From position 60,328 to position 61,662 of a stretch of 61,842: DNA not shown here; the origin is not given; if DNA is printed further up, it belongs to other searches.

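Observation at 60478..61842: Unlisted right-edge ORF: Regnase/Zc3h12a-like NYN RNase fused to an S1 domain and a histone-H1-like polycationic tail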

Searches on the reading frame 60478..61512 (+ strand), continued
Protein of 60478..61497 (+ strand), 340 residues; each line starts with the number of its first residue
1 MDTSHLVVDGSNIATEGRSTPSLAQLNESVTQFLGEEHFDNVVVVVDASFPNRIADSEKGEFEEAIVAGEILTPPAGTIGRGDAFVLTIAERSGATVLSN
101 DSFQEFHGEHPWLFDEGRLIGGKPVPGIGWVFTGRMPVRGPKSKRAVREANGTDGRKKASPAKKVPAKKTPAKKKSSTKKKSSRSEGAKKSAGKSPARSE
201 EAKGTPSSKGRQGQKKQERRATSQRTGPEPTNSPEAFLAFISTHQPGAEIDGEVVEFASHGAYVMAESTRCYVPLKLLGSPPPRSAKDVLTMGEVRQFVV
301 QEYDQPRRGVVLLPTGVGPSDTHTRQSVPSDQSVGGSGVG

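Call 31: fold_search(model_id=the predicted structure, library=pdb)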
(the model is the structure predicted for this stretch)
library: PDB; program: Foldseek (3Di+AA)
matches with E <= 10: 1127; with E <= 0.001: 88
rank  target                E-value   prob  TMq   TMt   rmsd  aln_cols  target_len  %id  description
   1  4nni_A                7.2e-07  1.00  0.23  0.47   1.3        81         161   23  Structural basis for targeting the ribosomal protein S1 of Mycobacterium tuberculosis by pyrazinamide (released 2014-12-24)
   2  7ndj_A                1.1e-06  1.00  0.32  0.61   3.9       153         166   20  Crystal structure of ZC3H12C PIN-CCCH Zn Finger domain with RNA heptamer (released 2021-05-19)
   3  4nng                  1.4e-06  1.00  0.23  0.49   1.3        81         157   23  Structural basis for targeting the ribosomal protein S1 of Mycobacterium tuberculosis by pyrazinamide (released 2014-12-24)
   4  9tvu_a                1.6e-06  1.00  0.20  0.29   5.2        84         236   20  Structure of the Chlamydomonas reinhardtii chlororibosome (released 2026-02-18)
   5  9guv_B                2.1e-06  1.00  0.23  0.23   3.0        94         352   18  30S mRNA delivery complex (closed-head) (released 2024-11-20)
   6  3v34_B                2.2e-06  1.00  0.31  0.64   5.9       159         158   23  Crystal structure of MCPIP1 conserved domain with magnesium ion in the catalytic center (released 2012-05-23)
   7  7ndh_B                2.8e-06  1.00  0.31  0.62   5.7       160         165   21  Crystal structure of ZC3H12C PIN domain (released 2021-05-19)
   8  3v34_A                3.0e-06  1.00  0.32  0.65   5.7       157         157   24  Crystal structure of MCPIP1 conserved domain with magnesium ion in the catalytic center (released 2012-05-23)
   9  4nnk                  3.2e-06  1.00  0.22  0.48   1.4        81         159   23  Structural basis for targeting the ribosomal protein S1 of Mycobacterium tuberculosis by pyrazinamide (released 2014-12-24)
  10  7ndk_D                3.4e-06  1.00  0.31  0.63   5.5       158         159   21  Crystal structure of ZC3H12C PIN catalytic mutant (released 2021-05-19)
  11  6sjd_B                3.6e-06  1.00  0.33  0.63   7.7       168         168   22  ZC3H12B-ribonuclease domain bound to RNA (released 2020-07-22)
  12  3v33_A                3.6e-06  1.00  0.31  0.61   6.4       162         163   23  Crystal structure of MCPIP1 conserved domain with zinc-finger motif (released 2012-05-23)
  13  6sjd_A                4.1e-06  1.00  0.33  0.60   6.9       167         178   20  ZC3H12B-ribonuclease domain bound to RNA (released 2020-07-22)
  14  7ndh_A                4.3e-06  1.00  0.31  0.60   6.3       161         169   21  Crystal structure of ZC3H12C PIN domain (released 2021-05-19)
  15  7ndi_D                4.3e-06  1.00  0.31  0.60   6.4       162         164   22  Crystal structure of ZC3H12C PIN domain with Mg2+ Ion (released 2021-05-19)
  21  5h9v_A                5.6e-06  1.00  0.31  0.62   6.2       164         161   21  Crystal structure of Regnase PIN domain, form I (released 2016-03-16)
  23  5h9v_B                6.7e-06  1.00  0.31  0.63   3.9       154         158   22  Crystal structure of Regnase PIN domain, form I (released 2016-03-16)
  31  5diz_B                2.0e-05  1.00  0.30  0.22   4.1       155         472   17  Crystal Structure of nuclear proteinaceous RNase P 2 (PRORP2) from A. thaliana (released 2015-12-30)
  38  4g23                  4.0e-05  1.00  0.31  0.23   3.6       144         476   16  Crystal Structure of proteinaceous RNase P 1 (PRORP1) from A. thaliana with Mn (released 2012-09-26)
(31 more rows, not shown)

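Call 34: search_protein_families(library=pfam, proteins=[L002:9590-11326:+, L013:9510-11276:+, L024:9972-10628:+, L053:9847-10629:+, L022:6521-8002:-, L043:6598-8001:-, L002:12437-13693:-, L002:11766-12359:-, L029:9978-11129:+, L062:9789-11135:+], max_evalue=0.00001)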
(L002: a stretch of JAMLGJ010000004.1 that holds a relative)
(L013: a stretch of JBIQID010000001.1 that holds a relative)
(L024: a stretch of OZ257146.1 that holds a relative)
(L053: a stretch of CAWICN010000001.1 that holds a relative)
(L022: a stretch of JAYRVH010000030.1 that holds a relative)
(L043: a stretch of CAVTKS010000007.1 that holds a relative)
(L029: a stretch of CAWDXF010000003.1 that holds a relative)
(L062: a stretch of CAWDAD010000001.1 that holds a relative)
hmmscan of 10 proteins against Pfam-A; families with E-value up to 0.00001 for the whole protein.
L002:9590-11326:+ (578 aa): 7 families
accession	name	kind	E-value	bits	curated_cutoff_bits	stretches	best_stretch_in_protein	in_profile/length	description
PF00005.33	ABC_tran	-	7.1e-48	163.1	25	2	35-204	1-137/137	ABC transporter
PF13304.12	AAA_21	-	3e-20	73.9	27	0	49-74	3-40/304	AAA domain, putative AbiEii toxin, Type IV TA system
PF12848.13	ABC_tran_Xtn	-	1.6e-11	44.6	25.9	1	243-316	1-76/85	ABC transporter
PF13476.12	AAA_23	-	3.1e-10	41.5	27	1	359-411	15-65/201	AAA domain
PF02463.25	SMC_N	-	9.7e-09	35.4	40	0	49-62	28-41/220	RecF/RecN/SMC N terminal domain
PF13555.12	AAA_29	-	1.6e-06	28.2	27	0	49-62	26-39/61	P-loop containing region of AAA domain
PF13401.12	AAA_22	-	2.7e-06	28.2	27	0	364-406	5-33/130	AAA domain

L013:9510-11276:+ (588 aa): 5 families
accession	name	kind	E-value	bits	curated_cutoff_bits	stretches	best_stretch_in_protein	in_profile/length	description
PF00005.33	ABC_tran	-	3.5e-48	164.1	25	2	45-214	1-137/137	ABC transporter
PF13304.12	AAA_21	-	6.8e-16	59.6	27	0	185-246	237-304/304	AAA domain, putative AbiEii toxin, Type IV TA system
PF12848.13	ABC_tran_Xtn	-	3.4e-11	43.5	25.9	1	253-322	1-72/85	ABC transporter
PF13476.12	AAA_23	-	2.2e-09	38.7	27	1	366-410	12-55/201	AAA domain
PF02463.25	SMC_N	-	1.7e-07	31.4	40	0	184-247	135-204/220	RecF/RecN/SMC N terminal domain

L024:9972-10628:+ (218 aa): 0 families

L053:9847-10629:+ (260 aa): 1 family
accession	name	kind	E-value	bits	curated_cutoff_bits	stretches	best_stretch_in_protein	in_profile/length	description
PF03372.29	Exo_endo_phos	-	6.3e-30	105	24.5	1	4-248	1-225/225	Endonuclease/Exonuclease/phosphatase family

L022:6521-8002:- (493 aa): 3 families
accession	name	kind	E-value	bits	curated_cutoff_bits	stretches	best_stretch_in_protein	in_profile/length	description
PF01546.33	Peptidase_M20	-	8.4e-29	101.4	24.6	1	126-489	1-205/206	Peptidase family M20/M25/M40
PF07687.19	M20_dimer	-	3.5e-20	72.4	21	1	241-385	1-102/107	Peptidase dimerisation domain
PF04389.22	Peptidase_M28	-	7.4e-10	39.3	21.3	1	111-213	2-84/193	Peptidase family M28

L043:6598-8001:- (467 aa): 3 families
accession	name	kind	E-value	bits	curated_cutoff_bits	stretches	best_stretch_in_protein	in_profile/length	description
PF01546.33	Peptidase_M20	-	2e-27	96.9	24.6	1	98-461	1-204/206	Peptidase family M20/M25/M40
PF07687.19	M20_dimer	-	4.3e-21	75.3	21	1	214-360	1-104/107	Peptidase dimerisation domain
PF04389.22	Peptidase_M28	-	5.2e-06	26.8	21.3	0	83-182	2-80/193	Peptidase family M28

L002:12437-13693:- (418 aa): 3 families
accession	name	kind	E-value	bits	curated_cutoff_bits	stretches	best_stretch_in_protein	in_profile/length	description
PF00009.33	GTP_EFTU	-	3.7e-44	151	26.5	1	3-187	3-176/188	Elongation factor Tu GTP binding domain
PF22594.2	GTP-eEF1A_C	-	1.5e-29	102.8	27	1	314-413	2-100/101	GTP-eEF1A C-terminal domain-like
PF01926.29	MMR_HSR1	-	1.6e-07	31.8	21.9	0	59-143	24-113/113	50S ribosome-binding GTPase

L002:11766-12359:- (197 aa): 2 families
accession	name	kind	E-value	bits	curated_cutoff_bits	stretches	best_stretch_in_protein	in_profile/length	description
PF01583.26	APS_kinase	-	3.3e-66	222.5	21.1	1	28-178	2-151/152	Adenylylsulphate kinase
PF13671.12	AAA_33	-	1.7e-10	41.8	27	1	30-145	1-115/143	AAA domain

L029:9978-11129:+ (383 aa): 0 families

L062:9789-11135:+ (448 aa): 0 families

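Call 37: search_solved_structures(query=A3, max_evalue=0.01, show_alignments=3)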
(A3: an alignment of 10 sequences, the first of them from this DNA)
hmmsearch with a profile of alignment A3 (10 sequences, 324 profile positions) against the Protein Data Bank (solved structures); distinct sequences matched with E-value up to 0.01: 20.
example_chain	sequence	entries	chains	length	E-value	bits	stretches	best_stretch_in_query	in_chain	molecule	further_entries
7qgh_t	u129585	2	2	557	1.5e-12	51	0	245-321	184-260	30S ribosomal protein S1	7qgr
6bu8_Z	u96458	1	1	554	1.7e-12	50.9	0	245-321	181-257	30S ribosomal protein S1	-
6h4n_y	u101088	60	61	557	1.7e-12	50.8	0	245-321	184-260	30S ribosomal protein S1 | Small ribosomal subunit protein bS1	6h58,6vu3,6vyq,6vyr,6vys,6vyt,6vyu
9zcd_A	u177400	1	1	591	7.9e-09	38.8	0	250-319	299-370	30S ribosomal protein S1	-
9qqq_V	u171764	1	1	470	2.1e-08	37.4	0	245-321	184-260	Small ribosomal subunit protein bS1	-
7a05_A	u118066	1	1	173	1.5e-07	34.6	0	251-321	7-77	30S ribosomal protein S1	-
6vz3_H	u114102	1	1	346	1.8e-07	34.3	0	233-321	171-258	30S ribosomal protein S1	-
8wi7_b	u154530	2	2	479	2e-06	30.9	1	243-322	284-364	30S ribosomal protein bS1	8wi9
5ie8_A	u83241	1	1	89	0.0002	24.4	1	245-322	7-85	30S ribosomal protein S1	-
8wzc_A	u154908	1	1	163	0.00039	23.4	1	4-113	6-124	Protein KHNYN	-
4nng_A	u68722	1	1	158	0.00069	22.6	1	245-322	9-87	30S ribosomal protein S1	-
4nni_A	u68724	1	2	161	0.0011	22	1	245-322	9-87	30S ribosomal protein S1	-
4nnk_A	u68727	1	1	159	0.0011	21.9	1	245-322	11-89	30S ribosomal protein S1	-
9s2d_A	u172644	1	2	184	0.0012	21.7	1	4-113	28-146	Protein KHNYN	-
4nnh_A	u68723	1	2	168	0.0015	21.5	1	245-322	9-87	30S ribosomal protein S1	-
5h9v_A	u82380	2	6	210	0.0053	19.7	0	2-120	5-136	Ribonuclease ZC3H12A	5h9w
3v32_B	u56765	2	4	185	0.0065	19.4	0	6-120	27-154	Ribonuclease ZC3H12A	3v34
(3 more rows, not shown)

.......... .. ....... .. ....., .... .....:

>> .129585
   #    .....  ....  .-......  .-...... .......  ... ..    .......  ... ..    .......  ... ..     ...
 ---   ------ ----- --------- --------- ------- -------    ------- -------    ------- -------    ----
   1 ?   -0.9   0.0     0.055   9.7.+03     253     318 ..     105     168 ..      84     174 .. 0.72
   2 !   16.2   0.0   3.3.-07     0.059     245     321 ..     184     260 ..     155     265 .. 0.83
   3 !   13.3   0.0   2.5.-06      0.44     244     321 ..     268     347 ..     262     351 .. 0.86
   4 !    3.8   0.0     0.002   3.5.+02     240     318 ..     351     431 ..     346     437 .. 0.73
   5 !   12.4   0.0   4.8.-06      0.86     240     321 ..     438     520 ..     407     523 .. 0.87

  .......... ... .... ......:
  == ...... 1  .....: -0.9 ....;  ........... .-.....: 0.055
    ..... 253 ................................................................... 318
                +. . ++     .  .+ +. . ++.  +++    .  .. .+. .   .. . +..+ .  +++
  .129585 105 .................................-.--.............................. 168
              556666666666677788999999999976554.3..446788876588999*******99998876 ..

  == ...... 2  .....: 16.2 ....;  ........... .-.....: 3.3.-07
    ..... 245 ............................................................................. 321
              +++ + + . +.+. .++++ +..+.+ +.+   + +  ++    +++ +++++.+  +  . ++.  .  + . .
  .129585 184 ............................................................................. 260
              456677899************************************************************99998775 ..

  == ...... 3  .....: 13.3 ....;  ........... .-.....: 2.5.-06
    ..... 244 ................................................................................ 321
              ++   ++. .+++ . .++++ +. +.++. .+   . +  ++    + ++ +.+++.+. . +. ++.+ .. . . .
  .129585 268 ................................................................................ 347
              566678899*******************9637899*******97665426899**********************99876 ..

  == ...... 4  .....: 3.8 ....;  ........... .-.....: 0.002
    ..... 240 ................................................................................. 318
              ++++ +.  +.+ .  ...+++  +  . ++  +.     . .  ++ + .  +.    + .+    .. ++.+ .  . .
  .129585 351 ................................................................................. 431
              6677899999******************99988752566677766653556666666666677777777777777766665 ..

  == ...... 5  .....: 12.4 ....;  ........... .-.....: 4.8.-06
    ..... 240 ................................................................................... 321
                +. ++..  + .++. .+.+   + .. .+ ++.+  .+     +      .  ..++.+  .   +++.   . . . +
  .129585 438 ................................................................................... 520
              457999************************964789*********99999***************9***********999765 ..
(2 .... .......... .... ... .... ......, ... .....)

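Call 41: search_protein_families(library=pfam, proteins=[L037:1327-4119:+, L052:8001-10313:+, L009:7236-10406:+, L023:8001-10391:+, L050:1707-3962:+, L058:8001-10211:+, L060:8001-10202:+], max_evalue=0.001)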
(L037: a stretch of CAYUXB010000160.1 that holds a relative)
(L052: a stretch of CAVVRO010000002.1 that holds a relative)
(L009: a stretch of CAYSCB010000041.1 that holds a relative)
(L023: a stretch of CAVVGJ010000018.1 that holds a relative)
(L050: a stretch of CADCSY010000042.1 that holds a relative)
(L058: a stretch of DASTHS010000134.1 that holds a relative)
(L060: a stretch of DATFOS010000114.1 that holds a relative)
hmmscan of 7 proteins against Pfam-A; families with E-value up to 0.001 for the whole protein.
L037:1327-4119:+ (930 aa): 3 families
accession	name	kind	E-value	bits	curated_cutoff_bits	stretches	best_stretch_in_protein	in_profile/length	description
PF03372.29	Exo_endo_phos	-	3.2e-32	112.4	24.5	1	666-916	1-225/225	Endonuclease/Exonuclease/phosphatase family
PF00575.29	S1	-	7.6e-08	33.1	22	1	242-311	2-72/74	S1 RNA binding domain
PF11977.14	RNase_Zc3h12a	-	2.1e-07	31.2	23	1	4-109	3-116/154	Zc3h12a-like Ribonuclease NYN domain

L052:8001-10313:+ (770 aa): 4 families
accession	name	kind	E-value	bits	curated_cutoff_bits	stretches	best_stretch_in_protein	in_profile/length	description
PF03372.29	Exo_endo_phos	-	5.9e-31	108.3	24.5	1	514-759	1-225/225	Endonuclease/Exonuclease/phosphatase family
PF07382.16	HC2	-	1.8e-05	25.4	40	1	342-396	89-145/194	Histone H1-like nucleoprotein HC2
PF11977.14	RNase_Zc3h12a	-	2.3e-05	24.6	23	1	4-108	3-115/154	Zc3h12a-like Ribonuclease NYN domain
PF00575.29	S1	-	4.4e-05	24.2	22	1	241-310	2-72/74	S1 RNA binding domain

L009:7236-10406:+ (1056 aa): 10 families
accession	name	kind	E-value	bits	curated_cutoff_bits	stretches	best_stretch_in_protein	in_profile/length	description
PF00005.33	ABC_tran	-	7.6e-45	153.3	25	2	513-682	1-137/137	ABC transporter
PF13304.12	AAA_21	-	4.6e-17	63.5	27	0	527-588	3-73/304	AAA domain, putative AbiEii toxin, Type IV TA system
PF12848.13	ABC_tran_Xtn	-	2.4e-12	47.2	25.9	1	721-797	1-79/85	ABC transporter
PF13476.12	AAA_23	-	4.5e-08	34.4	27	1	833-890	11-66/201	AAA domain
PF11977.14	RNase_Zc3h12a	-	3.1e-07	30.7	23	1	3-107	2-114/154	Zc3h12a-like Ribonuclease NYN domain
PF02463.25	SMC_N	-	3.6e-07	30.3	40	0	527-540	28-41/220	RecF/RecN/SMC N terminal domain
PF00575.29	S1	-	1.2e-06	29.2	22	1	235-304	2-72/74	S1 RNA binding domain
PF13401.12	AAA_22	-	1.7e-05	25.6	27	0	842-984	5-104/130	AAA domain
PF13555.12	AAA_29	-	3.8e-05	23.8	27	0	837-859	17-39/61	P-loop containing region of AAA domain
PF13175.12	AAA_15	-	0.00063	19.9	32.1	0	513-543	14-43/374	AAA ATPase domain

L023:8001-10391:+ (796 aa): 3 families
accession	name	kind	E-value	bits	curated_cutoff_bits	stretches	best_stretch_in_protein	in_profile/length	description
PF11977.14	RNase_Zc3h12a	-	2.3e-06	27.9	23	1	5-109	4-116/154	Zc3h12a-like Ribonuclease NYN domain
PF07382.16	HC2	-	8.3e-06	26.5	40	1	373-462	64-148/194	Histone H1-like nucleoprotein HC2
PF00575.29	S1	-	1.3e-05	25.9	22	1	227-296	2-72/74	S1 RNA binding domain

L050:1707-3962:+ (751 aa): 2 families
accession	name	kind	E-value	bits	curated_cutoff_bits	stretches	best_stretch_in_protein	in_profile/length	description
PF11977.14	RNase_Zc3h12a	-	1.8e-08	34.7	23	1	3-107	4-116/154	Zc3h12a-like Ribonuclease NYN domain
PF00575.29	S1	-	6.1e-06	27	22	1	258-328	1-72/74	S1 RNA binding domain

L058:8001-10211:+ (736 aa): 2 families
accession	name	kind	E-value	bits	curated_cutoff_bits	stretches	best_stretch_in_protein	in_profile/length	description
PF11977.14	RNase_Zc3h12a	-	3.6e-08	33.7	23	1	4-109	3-116/154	Zc3h12a-like Ribonuclease NYN domain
PF00575.29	S1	-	9.7e-06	26.3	22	1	230-297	3-71/74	S1 RNA binding domain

L060:8001-10202:+ (733 aa): 1 family
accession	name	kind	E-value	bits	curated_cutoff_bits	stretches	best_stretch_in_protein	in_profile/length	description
PF11977.14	RNase_Zc3h12a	-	2.2e-07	31.2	23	1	4-108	3-115/154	Zc3h12a-like Ribonuclease NYN domain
